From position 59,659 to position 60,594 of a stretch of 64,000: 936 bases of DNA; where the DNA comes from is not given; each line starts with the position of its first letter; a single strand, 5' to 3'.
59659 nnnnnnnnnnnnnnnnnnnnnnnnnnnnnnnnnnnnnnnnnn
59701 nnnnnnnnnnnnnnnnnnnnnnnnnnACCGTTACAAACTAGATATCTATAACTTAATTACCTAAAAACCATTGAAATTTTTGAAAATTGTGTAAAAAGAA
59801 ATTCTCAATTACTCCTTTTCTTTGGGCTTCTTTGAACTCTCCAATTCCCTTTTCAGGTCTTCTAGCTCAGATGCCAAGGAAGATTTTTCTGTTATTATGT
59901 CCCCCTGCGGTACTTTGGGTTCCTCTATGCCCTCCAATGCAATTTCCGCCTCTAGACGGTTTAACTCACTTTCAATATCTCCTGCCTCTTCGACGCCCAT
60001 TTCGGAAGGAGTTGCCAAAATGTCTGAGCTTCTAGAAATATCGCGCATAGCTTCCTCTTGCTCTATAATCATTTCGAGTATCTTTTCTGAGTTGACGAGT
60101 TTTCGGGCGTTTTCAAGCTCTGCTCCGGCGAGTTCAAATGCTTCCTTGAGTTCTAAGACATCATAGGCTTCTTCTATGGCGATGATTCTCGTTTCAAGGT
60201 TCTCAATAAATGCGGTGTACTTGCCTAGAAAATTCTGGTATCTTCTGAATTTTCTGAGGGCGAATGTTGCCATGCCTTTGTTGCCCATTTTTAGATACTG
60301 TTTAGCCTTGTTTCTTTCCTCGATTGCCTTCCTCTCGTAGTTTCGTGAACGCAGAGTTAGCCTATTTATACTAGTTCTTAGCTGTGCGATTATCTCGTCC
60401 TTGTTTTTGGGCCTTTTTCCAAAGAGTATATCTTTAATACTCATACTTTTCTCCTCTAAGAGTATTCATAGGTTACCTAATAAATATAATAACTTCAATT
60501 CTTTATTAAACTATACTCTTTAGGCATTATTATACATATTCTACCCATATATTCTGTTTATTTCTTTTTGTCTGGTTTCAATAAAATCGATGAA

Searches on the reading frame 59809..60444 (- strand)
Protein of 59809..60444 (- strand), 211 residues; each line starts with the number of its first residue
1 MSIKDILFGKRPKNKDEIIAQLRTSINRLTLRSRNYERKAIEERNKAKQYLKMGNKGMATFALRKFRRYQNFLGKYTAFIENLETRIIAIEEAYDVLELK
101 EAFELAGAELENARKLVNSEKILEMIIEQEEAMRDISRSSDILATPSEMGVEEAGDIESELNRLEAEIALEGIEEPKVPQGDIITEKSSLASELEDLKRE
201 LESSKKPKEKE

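Call 3: search_protein_families(library=pfam, proteins=[window:59809-60444:-], max_evalue=1)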
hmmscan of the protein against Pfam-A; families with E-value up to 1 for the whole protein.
window:59809-60444:- (211 aa): 2 families
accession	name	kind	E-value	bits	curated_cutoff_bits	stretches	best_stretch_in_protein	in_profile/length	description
PF03357.26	Snf7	-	8.9e-18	65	27.3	1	18-180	2-168/171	Snf7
PF08898.15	DUF1843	-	0.0095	17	23.3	1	143-169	22-48/52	Domain of unknown function (DUF1843)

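Call 16: search_protein_families(library=ncbifam, proteins=[window:59809-60444:-], max_evalue=0.1)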
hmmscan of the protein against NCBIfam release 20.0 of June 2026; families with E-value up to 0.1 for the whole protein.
window:59809-60444:- (211 aa): 0 families

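Call 43: find_homologous_proteins(query=window:59809-60444:-, max_evalue=0.001)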
Query window:59809-60444:- (211 aa): 12 proteins with E <= 0.001 among 461 candidates.
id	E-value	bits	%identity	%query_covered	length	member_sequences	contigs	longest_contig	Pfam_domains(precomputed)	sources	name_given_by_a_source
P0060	2.3e-122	424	100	100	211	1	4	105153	PF03357.27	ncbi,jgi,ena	-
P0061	7.8e-118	409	96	100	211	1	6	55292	PF03357.27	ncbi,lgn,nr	ncbi:MAG: Snf7 family protein [Candidatus Freyarchaeota archaeon]|nr:Snf7 family protein [Candidatus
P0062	2.9e-117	407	96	100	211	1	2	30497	PF03357.27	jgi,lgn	jgi:hypothetical protein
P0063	4.0e-117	407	95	100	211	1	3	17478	PF03357.27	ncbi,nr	ncbi:MAG: Snf7 family protein [Candidatus Freyarchaeota archaeon]|nr:Snf7 family protein [Candidatus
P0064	2.2e-116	404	94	100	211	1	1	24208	PF03357.27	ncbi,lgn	-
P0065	1.7e-102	359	86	100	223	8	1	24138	PF03357.27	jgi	-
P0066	6.7e-102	357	82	100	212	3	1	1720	PF03357.27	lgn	-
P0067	1.5e-100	353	82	100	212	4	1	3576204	PF03357.27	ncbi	ncbi:MAG: Snf7 family protein [Candidatus Freyarchaeum deiterrae]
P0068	8.4e-100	350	80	95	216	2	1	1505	PF03357.27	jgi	jgi:hypothetical protein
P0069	4.2e-98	345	83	93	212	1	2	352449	PF03357.27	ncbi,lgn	ncbi:MAG: Snf7 family protein [Candidatus Lokiarchaeia archaeon]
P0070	6.3e-98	344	83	95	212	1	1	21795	PF03357.27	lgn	-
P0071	3.3e-97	342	81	100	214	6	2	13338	PF03357.27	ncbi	-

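Call 45: find_encoding_contigs(protein=P0060, flank=10000, max_places=2)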
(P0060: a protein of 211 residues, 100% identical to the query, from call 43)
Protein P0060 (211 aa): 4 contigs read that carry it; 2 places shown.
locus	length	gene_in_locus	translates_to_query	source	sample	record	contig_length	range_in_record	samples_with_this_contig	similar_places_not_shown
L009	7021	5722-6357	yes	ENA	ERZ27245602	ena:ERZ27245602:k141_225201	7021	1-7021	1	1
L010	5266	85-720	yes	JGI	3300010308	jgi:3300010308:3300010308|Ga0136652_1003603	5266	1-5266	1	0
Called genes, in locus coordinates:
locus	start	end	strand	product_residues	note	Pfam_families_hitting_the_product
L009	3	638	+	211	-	?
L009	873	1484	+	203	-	PF03357:Snf7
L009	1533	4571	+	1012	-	PF01935:DUF87, PF05872:HerA_C (faint)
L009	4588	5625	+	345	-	-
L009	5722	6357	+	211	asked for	PF03357:Snf7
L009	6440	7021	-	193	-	?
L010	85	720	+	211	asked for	PF03357:Snf7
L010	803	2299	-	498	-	-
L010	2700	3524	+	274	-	-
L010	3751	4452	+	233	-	PF10584:Proteasome_A_N, PF00227:Proteasome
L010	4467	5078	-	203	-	-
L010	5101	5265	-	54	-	?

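Call 51: search_protein_families(library=pfam, proteins=[L009:1533-4571:+, L009:873-1484:+], max_evalue=0.1)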
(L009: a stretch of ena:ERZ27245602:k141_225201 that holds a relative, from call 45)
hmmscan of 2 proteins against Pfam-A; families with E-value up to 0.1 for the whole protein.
L009:1533-4571:+ (1012 aa): 7 families
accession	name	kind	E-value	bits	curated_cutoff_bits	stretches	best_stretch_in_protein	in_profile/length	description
PF01935.23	DUF87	-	1.2e-13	52.1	23.2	1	320-547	28-220/220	Helicase HerA, central domain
PF05872.18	HerA_C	-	3.1e-06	26.5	22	1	561-641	242-321/502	Helicase HerA-like C-terminal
PF13191.12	AAA_16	-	0.0027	18.7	32.6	1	315-344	24-53/167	AAA ATPase domain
PF06414.18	Zeta_toxin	-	0.0055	16.6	22.3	1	312-351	13-51/199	Zeta toxin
PF13401.12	AAA_22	-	0.013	16.3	27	0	520-618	33-121/130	AAA domain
PF07606.16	DUF1569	-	0.074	13.6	21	0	950-993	92-135/152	Protein of unknown function (DUF1569)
PF00004.35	AAA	-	0.099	13.5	21.2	0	557-636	40-126/131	ATPase family associated with various cellular activities (AAA)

L009:873-1484:+ (203 aa): 1 family
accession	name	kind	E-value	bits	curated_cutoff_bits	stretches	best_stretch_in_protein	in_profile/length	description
PF03357.26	Snf7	-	1.4e-17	64.4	27.3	1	22-188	5-170/171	Snf7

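Call 64: search_protein_families(library=padloc, proteins=[L009:1533-4571:+, window:59809-60444:-, L009:873-1484:+], max_evalue=0.01)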
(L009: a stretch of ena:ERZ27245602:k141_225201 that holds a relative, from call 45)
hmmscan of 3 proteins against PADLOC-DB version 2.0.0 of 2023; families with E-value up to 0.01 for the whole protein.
L009:1533-4571:+ (1012 aa): 12 families
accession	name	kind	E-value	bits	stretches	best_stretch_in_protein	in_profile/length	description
PDLC04140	mad8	-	8.9e-17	59.6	1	302-654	14-266/314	mads_8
PDLC04105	HerA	-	1.4e-15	54.9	1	520-646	378-493/576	-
PDLC04104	HerA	-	1.6e-09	35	1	520-653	179-300/379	-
PDLC01055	HerA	-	9.8e-09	32.5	1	562-632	402-474/532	Type III coevolved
PDLC04103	HerA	-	2.6e-08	30.6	1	570-646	435-514/579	-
PDLC04106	HerA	-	3.7e-08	30.3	1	498-652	451-592/667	-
PDLC02188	HerA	-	7.6e-08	29.6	1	521-653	377-506/578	-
PDLC04102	HerA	-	1.4e-06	25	1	516-647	460-578/654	-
PDLC04098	HerA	-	5e-06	23.4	1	521-641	484-599/686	-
PDLC02185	HerA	-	6.6e-05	19.8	1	578-650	447-523/585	-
PDLC04100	HerA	-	8.2e-05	19.5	1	578-650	441-517/580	-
PDLC01971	CARF_m1--CARF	-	0.0033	15.6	0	703-761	41-98/156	-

window:59809-60444:- (211 aa): 0 families

L009:873-1484:+ (203 aa): 0 families

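Call 65: find_homologous_proteins(query=L009:1533-4571:+, max_evalue=0.00001)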
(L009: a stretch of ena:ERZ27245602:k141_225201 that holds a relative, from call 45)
Query L009:1533-4571:+ (1012 aa): 340 proteins with E <= 0.00001 among 8000 candidates; the best 120 are listed.
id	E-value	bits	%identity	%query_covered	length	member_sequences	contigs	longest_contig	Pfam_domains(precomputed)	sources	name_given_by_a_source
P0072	0.0e+0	2183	97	100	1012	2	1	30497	PF01935.24,PF05872.19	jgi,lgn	jgi:hypothetical protein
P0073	0.0e+0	2117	94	100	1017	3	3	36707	PF01935.24,PF05872.19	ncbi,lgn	ncbi:MAG: DUF87 domain-containing protein [Candidatus Jordarchaeaceae archaeon]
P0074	0.0e+0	2104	94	100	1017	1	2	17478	PF01935.24,PF05872.19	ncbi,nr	ncbi:MAG: DUF87 domain-containing protein [Candidatus Freyarchaeota archaeon]|nr:DUF87 domain-contai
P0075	0.0e+0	2102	94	100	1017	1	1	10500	PF01935.24,PF05872.19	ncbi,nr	ncbi:MAG: DUF87 domain-containing protein [Candidatus Freyarchaeota archaeon]|nr:DUF87 domain-contai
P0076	0.0e+0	2101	93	100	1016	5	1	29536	PF01935.24,PF05872.19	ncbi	ncbi:MAG: DUF87 domain-containing protein [Candidatus Freyarchaeota archaeon]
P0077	0.0e+0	1661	73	100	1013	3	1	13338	PF01935.24,PF05872.19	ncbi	-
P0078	0.0e+0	1651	73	100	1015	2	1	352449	PF01935.24,PF05872.19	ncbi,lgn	ncbi:MAG: ATP-binding protein [Candidatus Lokiarchaeia archaeon]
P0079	0.0e+0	1647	72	100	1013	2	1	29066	PF01935.24,PF05872.19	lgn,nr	nr:DUF87 domain-containing protein [Candidatus Freyarchaeota archaeon]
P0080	0.0e+0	1628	71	100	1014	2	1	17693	PF01935.24,PF05872.19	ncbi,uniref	ncbi:MAG: ATP-binding protein [Candidatus Jordarchaeum sp.]|uniref:ATP-binding protein n=1 Tax=Candi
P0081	0.0e+0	1612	71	100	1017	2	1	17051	PF01935.24,PF05872.19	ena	-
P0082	0.0e+0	1594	72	98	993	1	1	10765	PF01935.24,PF05872.19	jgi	jgi:hypothetical protein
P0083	0.0e+0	1592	70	99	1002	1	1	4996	PF01935.24,PF05872.19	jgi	jgi:hypothetical protein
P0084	0.0e+0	1583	71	99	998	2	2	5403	PF01935.24,PF05872.19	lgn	-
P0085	0.0e+0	1555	69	100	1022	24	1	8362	PF01935.24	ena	-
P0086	0.0e+0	1146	70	72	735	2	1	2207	PF01935.24,PF05872.19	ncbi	ncbi:MAG: DUF87 domain-containing protein, partial [Candidatus Jordarchaeaceae archaeon]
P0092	6.0e-221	754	43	86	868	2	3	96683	PF01935.24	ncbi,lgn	ncbi:MAG: ATP-binding protein [Promethearchaeota archaeon]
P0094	1.5e-217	743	40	100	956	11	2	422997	PF01935.24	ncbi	ncbi:MAG: DUF87 domain-containing protein [Candidatus Jordarchaeales archaeon]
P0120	1.2e-172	594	38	86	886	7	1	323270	PF01935.24,PF05872.19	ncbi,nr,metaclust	ncbi:hypothetical protein A3K70_02045 [Candidatus Bathyarchaeota archaeon RBG_16_48_13]|nr:MAG: hypo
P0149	1.3e-139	485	34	85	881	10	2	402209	PF01935.24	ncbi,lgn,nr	ncbi:MAG: ATP-binding protein [Candidatus Heimdallarchaeota archaeon]|nr:ATP-binding protein [Candid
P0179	1.7e-136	475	34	84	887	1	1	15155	PF01935.24,PF05872.19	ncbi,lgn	ncbi:MAG: helicase HerA domain-containing protein [Candidatus Thorarchaeota archaeon]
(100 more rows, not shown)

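Call 66: find_encoding_contigs(protein=P0094, flank=10000, max_places=1)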
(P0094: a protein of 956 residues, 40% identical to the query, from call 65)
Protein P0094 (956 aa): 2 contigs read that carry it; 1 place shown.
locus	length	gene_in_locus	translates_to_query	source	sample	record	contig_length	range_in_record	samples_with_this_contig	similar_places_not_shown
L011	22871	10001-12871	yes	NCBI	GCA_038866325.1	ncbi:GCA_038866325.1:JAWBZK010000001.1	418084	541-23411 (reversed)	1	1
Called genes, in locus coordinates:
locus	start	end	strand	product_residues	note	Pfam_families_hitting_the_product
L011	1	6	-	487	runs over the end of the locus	PF04587:ADP_PFK_GK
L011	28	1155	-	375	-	PF04055:Radical_SAM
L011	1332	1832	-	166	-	PF13527:Acetyltransf_9 (weak), PF00583:Acetyltransf_1, PF13420:Acetyltransf_4 (weak), PF13673:Acetyltransf_10, PF13508:Acetyltransf_7, PF08445:FR47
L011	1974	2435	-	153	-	PF07282:Cas12f1-like_TNB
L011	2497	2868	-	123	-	-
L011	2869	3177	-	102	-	PF27234:MJ0013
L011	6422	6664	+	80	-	-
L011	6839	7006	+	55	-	-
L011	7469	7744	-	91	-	PF01283:Ribosomal_S26e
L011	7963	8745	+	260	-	PF01925:TauE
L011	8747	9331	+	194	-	PF04013:Methyltrn_RNA_2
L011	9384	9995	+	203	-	PF03357:Snf7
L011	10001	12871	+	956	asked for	PF01935:DUF87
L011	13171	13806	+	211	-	PF03357:Snf7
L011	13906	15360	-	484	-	-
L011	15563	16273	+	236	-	PF10584:Proteasome_A_N, PF00227:Proteasome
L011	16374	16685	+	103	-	PF01253:SUI1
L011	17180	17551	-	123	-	PF00833:Ribosomal_S17e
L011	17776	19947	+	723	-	PF02359:CDC48_N, PF02933:CDC48_2, PF05496:RuvB_N (weak), PF13191:AAA_16 (weak), PF00004:AAA, PF17862:AAA_lid_3, PF00004:AAA, PF17862:AAA_lid_3, +21 more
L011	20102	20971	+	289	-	PF00571:CBS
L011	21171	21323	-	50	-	PF01020:Ribosomal_L40e (weak)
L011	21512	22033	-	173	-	PF07282:Cas12f1-like_TNB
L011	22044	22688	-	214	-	PF27234:MJ0013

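Call 67: find_encoding_contigs(protein=P0092, flank=10000, max_places=1)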
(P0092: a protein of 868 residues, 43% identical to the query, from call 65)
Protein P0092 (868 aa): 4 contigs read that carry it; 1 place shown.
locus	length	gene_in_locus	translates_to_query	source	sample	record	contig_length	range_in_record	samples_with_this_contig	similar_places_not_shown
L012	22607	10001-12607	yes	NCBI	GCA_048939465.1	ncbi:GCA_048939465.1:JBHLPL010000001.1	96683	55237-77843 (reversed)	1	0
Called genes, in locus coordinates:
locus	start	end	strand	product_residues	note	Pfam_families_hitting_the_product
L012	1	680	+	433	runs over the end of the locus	PF02606:LpxK (faint)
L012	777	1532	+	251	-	PF00179:UQ_con, PF05743:UEV (weak)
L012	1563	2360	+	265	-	PF03997:VPS28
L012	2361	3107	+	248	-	PF04157:EAP30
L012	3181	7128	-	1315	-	PF13620:CarboxypepD_reg (faint)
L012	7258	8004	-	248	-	PF05871:ESCRT-II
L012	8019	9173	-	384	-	PF04212:MIT, PF05496:RuvB_N (weak), PF00004:AAA, PF07728:AAA_5 (faint), PF17862:AAA_lid_3, PF09336:Vps4_C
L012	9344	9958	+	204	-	PF03357:Snf7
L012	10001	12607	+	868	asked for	PF01935:DUF87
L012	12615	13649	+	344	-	-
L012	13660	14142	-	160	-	-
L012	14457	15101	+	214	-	PF13639:zf-RING_2 (weak), PF00025:Arf, PF00071:Ras, PF01926:MMR_HSR1 (weak), PF08477:Roc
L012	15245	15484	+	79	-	PF13639:zf-RING_2 (weak)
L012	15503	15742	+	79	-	PF00240:ubiquitin (weak)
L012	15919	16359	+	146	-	PF00179:UQ_con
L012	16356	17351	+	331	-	PF00899:ThiF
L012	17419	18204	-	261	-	PF04893:Yip1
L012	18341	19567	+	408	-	PF00850:Hist_deacetyl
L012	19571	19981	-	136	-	PF01894:YjbQ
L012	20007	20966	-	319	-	PF10609:ParA (faint), PF01656:CbiA, PF02374:ArsA_ATPase, PF13614:AAA_31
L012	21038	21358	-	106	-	-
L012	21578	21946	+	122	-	PF00235:Profilin (weak)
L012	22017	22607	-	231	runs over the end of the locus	PF00702:Hydrolase (weak), PF08282:Hydrolase_3, PF12710:HAD (faint), PF08282:Hydrolase_3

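Call 68: find_encoding_contigs(protein=P0149, flank=10000, max_places=1)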
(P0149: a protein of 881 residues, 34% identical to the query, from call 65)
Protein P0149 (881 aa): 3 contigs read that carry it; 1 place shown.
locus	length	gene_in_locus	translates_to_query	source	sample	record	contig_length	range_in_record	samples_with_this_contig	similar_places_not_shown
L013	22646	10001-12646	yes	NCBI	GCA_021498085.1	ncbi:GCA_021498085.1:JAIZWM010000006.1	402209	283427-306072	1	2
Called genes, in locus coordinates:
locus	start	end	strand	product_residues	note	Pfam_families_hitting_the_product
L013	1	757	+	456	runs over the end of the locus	PF02629:CoA_binding (faint), PF13380:CoA_binding_2, PF13607:Succ_CoA_lig, PF19045:Ligase_CoA_2 (weak)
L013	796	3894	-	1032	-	-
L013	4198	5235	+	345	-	-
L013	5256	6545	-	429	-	PF01969:Ni_insertion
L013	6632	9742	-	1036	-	-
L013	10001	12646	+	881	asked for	PF01935:DUF87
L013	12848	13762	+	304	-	-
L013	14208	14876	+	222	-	PF03357:Snf7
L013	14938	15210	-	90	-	-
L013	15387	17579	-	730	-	PF02359:CDC48_N, PF06068:TIP49 (faint), PF02933:CDC48_2, PF00004:AAA, PF05496:RuvB_N (weak), PF17862:AAA_lid_3, PF00004:AAA, PF17862:AAA_lid_3, +22 more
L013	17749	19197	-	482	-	PF00133:tRNA-synt_1 (faint), PF01406:tRNA-synt_1e, PF01921:tRNA-synt_1f (faint), PF09334:tRNA-synt_1g, PF09190:DALR_2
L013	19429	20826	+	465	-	PF04515:Choline_transpo, PF19656:DUF6159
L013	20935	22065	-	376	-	PF12679:ABC2_membrane_2, PF12698:ABC2_membrane_3, PF01061:ABC2_membrane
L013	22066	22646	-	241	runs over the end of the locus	PF13175:AAA_15 (faint), PF13476:AAA_23 (faint), PF02463:SMC_N (weak), PF00005:ABC_tran, PF13304:AAA_21 (faint)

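Call 76: find_encoding_contigs(protein=P0120, flank=8000, max_places=1)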
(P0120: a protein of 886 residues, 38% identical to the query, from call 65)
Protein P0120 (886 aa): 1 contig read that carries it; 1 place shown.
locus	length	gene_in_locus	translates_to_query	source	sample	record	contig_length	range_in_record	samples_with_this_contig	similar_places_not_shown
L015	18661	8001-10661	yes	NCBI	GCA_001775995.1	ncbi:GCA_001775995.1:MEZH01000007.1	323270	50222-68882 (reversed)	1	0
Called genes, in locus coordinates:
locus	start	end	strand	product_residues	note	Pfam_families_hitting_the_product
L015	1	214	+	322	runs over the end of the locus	PF01058:Oxidored_q6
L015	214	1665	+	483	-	PF27537:HoxH, PF00374:NiFeSe_Hases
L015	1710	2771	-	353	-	PF00296:Bac_luciferase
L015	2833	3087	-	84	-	-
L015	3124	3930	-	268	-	PF02540:NAD_synthase, PF00733:Asn_synthase (weak), PF03054:tRNA_Me_trans (faint)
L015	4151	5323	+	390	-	PF04389:Peptidase_M28 (faint), PF01546:Peptidase_M20, PF07687:M20_dimer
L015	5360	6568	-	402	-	PF00266:Aminotran_5, PF01041:DegT_DnrJ_EryC1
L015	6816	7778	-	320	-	PF02289:MCH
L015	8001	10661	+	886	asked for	PF01935:DUF87, PF05872:HerA_C (weak)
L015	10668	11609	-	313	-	PF24114:DUF7388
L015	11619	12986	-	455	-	PF01979:Amidohydro_1, PF12890:DHOase (weak), PF07969:Amidohydro_3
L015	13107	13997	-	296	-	PF00892:EamA, PF03151:TPT (weak), PF00892:EamA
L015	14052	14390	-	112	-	-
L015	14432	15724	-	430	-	PF03951:Gln-synt_N, PF00120:Gln-synt_C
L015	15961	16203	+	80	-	PF01206:TusA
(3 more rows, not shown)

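Call 77: find_encoding_contigs(protein=P0179, flank=8000, max_places=1)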
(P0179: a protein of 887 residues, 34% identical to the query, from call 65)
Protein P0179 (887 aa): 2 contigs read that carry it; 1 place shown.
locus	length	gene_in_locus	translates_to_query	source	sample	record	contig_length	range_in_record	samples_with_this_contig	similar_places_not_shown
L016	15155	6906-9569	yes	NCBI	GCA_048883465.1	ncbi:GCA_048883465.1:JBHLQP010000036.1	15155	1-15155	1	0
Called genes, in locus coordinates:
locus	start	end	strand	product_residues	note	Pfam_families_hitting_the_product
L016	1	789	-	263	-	?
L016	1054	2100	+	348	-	-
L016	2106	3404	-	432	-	PF01969:Ni_insertion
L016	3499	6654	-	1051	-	-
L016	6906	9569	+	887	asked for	PF01935:DUF87, PF05872:HerA_C (faint)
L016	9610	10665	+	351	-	-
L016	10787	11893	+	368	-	PF13371:TPR_9 (faint), PF13432:TPR_16 (faint), PF23914:TPR_CcmH_CycH, PF00515:TPR_1 (weak), PF14559:TPR_19 (weak), PF12895:ANAPC3, PF14559:TPR_19 (weak), PF11977:RNase_Zc3h12a, +7 more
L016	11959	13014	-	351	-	PF00704:Glyco_hydro_18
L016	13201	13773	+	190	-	-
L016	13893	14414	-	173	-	PF06271:RDD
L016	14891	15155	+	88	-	?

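Call 86: predict_structure(alignment_id=A6)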
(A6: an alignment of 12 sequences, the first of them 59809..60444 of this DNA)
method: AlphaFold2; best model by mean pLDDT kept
length: 211 residues; sequences in the alignment: 12
mean_pLDDT: 75.9   pTM: 0.61
mean pLDDT of the five models: 75.9, 74.0, 72.9, 70.2, 69.0
residues with pLDDT >= 90: 55; 70-90: 94; 50-70: 24; < 50: 38
segments of 3 or more residues with pLDDT < 50: 1-7, 9-11, 137-152, 174-177, 206-211
pLDDT, mean of each block of 10 residues (from residue 1): 47 74 93 94 93 88 90 91 93 87 88 85 82 60 38 68 87 50 61 78 51 35
secondary structure, 60 per line:
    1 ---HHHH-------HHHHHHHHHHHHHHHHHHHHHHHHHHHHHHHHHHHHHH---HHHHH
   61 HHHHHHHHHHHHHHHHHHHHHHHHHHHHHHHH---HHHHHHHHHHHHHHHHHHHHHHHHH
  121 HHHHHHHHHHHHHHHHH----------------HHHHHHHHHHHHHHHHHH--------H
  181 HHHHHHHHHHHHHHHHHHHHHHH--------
elements in order: H4-7 H15-52 H56-92 H96-137 H154-171 H180-203

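Call 90: search_protein_families(library=pfam, proteins=[L012:12615-13649:+], max_evalue=0.0001)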
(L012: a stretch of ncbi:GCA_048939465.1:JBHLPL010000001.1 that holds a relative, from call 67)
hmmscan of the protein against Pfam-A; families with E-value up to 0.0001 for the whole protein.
L012:12615-13649:+ (344 aa): 0 families
